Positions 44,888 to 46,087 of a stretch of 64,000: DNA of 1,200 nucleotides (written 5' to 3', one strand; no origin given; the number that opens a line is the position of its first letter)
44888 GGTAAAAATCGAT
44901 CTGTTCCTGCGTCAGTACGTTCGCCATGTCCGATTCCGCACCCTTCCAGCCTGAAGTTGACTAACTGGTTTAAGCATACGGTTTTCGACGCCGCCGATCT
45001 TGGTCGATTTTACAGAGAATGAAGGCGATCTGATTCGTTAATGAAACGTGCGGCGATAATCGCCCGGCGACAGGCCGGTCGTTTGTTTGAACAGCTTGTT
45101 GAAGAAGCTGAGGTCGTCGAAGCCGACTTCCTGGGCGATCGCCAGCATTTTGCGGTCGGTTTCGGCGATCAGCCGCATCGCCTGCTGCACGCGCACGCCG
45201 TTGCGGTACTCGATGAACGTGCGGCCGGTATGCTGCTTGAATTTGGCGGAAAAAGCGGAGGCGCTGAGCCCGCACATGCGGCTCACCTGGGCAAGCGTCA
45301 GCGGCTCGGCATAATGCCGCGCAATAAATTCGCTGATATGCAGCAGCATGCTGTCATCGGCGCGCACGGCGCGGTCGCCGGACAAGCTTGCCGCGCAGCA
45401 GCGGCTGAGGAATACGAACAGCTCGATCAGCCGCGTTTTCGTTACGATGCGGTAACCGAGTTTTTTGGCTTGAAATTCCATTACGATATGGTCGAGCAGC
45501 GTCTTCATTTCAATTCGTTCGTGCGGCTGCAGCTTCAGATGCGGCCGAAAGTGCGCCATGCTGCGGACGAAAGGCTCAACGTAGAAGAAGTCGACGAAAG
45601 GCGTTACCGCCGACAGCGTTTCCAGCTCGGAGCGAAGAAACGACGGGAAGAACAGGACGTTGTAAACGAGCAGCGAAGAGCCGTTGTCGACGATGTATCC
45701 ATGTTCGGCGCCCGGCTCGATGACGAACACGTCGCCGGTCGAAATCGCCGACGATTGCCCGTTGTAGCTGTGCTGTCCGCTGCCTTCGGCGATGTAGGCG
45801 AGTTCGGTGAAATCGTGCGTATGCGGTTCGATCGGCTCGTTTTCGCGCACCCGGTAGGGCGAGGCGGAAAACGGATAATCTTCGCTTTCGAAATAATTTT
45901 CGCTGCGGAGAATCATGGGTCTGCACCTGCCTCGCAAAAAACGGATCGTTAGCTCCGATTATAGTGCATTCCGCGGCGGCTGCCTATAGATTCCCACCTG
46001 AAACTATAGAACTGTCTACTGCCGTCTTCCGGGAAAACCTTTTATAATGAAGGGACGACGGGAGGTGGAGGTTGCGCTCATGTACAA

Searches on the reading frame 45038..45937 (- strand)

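Call 56: search_protein_families(library=pfam, proteins=[window:45038-45937:-], max_evalue=0.01)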
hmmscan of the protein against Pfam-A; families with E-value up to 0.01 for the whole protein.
window:45038-45937:- (299 aa): 5 families
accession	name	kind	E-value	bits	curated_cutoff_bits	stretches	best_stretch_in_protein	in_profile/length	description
PF12833.13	HTH_18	-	2.9e-22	79.2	33.6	1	219-296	2-79/80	Helix-turn-helix domain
PF00165.29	HTH_AraC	-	1.3e-21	76.7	26.6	2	205-246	1-42/42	Bacterial regulatory helix-turn-helix proteins, AraC family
PF02311.25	AraC_binding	-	9.1e-17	61.5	21.1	1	36-174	16-135/135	AraC-like ligand binding domain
PF07883.17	Cupin_2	-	7.8e-09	35.6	27.2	1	33-85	8-60/70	Cupin domain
PF05899.18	Cupin_3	-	0.0098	16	23.5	0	40-78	22-61/74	EutQ-like cupin domain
